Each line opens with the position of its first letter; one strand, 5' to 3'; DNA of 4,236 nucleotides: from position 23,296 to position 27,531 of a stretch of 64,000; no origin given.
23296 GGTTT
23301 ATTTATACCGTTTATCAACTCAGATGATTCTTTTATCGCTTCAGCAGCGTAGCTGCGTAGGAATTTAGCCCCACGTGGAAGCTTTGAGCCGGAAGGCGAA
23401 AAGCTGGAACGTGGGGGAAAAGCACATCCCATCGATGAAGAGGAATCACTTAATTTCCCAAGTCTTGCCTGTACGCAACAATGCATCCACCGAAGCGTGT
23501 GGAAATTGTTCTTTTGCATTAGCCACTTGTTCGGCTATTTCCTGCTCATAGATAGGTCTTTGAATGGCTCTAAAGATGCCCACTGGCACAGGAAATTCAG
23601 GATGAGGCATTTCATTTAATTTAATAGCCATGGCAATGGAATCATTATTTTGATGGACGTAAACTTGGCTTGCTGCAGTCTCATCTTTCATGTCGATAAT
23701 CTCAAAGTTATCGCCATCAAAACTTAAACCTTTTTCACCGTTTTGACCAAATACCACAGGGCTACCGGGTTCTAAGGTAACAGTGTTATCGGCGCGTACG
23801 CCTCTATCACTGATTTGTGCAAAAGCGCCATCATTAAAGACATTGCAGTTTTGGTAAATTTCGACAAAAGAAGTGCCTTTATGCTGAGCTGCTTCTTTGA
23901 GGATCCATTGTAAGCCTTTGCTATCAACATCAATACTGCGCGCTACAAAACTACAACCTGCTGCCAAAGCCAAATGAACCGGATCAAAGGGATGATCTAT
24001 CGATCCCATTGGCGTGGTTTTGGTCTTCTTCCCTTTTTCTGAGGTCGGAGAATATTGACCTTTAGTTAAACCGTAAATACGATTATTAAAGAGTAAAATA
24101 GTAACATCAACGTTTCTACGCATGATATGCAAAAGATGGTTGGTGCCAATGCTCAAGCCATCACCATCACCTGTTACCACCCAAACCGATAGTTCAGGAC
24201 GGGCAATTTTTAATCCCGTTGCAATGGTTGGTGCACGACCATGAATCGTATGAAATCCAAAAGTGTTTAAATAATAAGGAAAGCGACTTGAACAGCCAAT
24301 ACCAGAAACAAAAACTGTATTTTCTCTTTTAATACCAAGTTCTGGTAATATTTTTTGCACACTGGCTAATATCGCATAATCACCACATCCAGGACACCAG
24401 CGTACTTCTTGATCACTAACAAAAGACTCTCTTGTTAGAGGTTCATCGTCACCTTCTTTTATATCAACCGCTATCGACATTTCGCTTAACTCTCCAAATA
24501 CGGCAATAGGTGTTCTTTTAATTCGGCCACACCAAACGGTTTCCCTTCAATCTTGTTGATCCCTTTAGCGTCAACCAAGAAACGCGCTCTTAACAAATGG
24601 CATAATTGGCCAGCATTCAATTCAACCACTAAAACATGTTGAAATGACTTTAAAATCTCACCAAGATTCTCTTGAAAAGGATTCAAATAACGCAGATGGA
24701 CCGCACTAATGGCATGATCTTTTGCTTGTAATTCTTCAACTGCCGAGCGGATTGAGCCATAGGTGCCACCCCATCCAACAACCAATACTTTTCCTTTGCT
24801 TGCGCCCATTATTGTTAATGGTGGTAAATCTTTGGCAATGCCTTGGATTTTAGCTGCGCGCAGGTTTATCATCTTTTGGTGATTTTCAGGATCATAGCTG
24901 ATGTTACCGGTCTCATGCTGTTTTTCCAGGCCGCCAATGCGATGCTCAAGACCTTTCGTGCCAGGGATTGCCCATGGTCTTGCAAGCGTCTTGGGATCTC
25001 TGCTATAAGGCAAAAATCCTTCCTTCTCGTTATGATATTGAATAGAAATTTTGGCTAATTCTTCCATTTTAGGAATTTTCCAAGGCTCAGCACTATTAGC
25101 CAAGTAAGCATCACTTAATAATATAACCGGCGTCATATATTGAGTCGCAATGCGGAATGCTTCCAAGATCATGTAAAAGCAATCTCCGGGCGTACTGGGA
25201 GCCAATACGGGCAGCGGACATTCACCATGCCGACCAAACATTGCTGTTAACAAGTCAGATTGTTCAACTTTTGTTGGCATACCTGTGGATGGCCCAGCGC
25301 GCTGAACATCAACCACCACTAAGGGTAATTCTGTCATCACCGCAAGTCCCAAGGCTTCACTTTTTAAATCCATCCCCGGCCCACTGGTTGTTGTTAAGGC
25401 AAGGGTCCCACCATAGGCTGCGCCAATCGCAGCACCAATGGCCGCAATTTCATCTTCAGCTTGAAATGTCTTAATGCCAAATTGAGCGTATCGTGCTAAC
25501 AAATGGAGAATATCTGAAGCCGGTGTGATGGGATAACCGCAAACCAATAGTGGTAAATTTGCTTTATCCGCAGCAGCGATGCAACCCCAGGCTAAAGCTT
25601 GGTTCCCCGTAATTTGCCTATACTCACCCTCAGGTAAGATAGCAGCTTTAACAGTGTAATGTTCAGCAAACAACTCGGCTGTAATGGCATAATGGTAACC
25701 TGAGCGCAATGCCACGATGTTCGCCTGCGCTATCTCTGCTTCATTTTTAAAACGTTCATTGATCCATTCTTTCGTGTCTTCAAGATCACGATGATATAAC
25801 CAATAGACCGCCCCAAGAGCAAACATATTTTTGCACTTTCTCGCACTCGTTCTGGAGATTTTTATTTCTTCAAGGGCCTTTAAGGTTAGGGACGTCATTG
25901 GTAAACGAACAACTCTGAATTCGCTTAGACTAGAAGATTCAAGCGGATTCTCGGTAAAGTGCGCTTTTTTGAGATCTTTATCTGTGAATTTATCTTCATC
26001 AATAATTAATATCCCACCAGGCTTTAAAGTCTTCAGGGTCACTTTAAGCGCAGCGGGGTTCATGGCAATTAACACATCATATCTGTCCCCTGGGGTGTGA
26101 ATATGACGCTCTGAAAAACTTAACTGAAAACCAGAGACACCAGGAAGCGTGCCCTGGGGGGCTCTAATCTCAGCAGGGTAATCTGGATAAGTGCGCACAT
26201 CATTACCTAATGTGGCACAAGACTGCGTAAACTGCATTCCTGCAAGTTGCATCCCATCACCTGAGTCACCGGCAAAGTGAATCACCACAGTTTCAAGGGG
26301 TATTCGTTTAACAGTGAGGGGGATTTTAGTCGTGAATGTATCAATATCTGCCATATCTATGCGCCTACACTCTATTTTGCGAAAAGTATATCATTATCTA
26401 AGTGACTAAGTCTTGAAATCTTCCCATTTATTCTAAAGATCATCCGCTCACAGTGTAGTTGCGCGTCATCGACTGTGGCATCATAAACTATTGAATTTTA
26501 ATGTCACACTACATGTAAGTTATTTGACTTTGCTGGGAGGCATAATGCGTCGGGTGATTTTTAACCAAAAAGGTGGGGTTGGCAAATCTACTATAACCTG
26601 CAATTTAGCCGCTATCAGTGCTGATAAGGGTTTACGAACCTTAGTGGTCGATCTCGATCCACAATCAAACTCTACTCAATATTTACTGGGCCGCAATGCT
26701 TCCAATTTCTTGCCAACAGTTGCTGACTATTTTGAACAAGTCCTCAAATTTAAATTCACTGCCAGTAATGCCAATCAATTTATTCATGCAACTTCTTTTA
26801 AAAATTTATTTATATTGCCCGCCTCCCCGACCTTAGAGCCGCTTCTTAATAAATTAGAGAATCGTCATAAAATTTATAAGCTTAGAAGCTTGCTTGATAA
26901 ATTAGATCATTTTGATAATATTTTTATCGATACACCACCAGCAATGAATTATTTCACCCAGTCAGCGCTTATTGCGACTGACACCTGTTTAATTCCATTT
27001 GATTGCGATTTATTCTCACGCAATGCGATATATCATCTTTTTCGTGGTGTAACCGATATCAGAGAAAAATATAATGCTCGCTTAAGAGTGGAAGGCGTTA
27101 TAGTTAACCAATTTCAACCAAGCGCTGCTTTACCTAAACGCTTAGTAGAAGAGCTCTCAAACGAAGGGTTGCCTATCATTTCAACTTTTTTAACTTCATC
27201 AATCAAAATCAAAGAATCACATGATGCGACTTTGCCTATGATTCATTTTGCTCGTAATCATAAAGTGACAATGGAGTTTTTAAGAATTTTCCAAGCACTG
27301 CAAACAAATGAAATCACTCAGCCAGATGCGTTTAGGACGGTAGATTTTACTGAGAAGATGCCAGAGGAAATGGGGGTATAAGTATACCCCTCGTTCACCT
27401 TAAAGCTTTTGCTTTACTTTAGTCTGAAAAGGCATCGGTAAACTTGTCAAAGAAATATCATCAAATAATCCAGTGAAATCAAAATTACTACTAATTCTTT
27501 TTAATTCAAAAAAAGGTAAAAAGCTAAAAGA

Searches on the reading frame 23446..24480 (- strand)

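Call 68: search_protein_families(library=pfam, proteins=[window:23446-24480:-], max_evalue=0.00001)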
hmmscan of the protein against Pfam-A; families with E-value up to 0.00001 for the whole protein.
window:23446-24480:- (344 aa): 1 family
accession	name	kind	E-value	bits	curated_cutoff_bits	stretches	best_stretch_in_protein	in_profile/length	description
PF02775.26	TPP_enzyme_C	-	2e-33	115.8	21.9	1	61-208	2-151/151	Thiamine pyrophosphate enzyme, C-terminal TPP binding domain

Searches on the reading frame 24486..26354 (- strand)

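Call 68: search_protein_families(library=pfam, proteins=[window:24486-26354:-], max_evalue=0.00001)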
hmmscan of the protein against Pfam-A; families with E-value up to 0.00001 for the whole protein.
window:24486-26354:- (622 aa): 3 families
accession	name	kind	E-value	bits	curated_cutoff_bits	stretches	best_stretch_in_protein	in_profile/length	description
PF01855.24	POR_N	-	1.1e-55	189.4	27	1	271-480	11-220/231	Pyruvate flavodoxin/ferredoxin oxidoreductase, thiamine diP-bdg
PF01558.24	POR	-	2.5e-32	112.9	27.4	1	32-220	2-172/173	Pyruvate ferredoxin/flavodoxin oxidoreductase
PF17147.9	PFOR_II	-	9.9e-06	26.3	27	0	522-586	2-72/102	Pyruvate:ferredoxin oxidoreductase core domain II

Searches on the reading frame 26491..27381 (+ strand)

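Call 68: search_protein_families(library=pfam, proteins=[window:26491-27381:+], max_evalue=0.00001)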
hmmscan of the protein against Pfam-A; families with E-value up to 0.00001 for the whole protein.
window:26491-27381:+ (296 aa): 6 families
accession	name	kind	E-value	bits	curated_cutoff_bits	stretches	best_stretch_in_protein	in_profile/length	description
PF13614.12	AAA_31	-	3.2e-33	115.6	27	1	23-199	6-176/177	AAA domain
PF01656.29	CbiA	-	3.6e-21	75.8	25.4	1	22-243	2-118/125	CobQ/CobB/MinD/ParA nucleotide binding domain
PF00142.24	Fer4_NifH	-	4.1e-11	43.3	25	1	21-72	2-54/271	4Fe-4S iron sulfur cluster binding proteins, NifH/frxC family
PF09140.17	MipZ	-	2.2e-08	34.2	20.7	0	22-70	4-53/262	ATPase MipZ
PF02374.21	ArsA_ATPase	-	8.3e-08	32.2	24.3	1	19-60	1-42/305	Anion-transporting ATPase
PF10609.15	ParA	-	1.7e-07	31.4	27.1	1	23-71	8-56/246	NUBPL iron-transfer P-loop NTPase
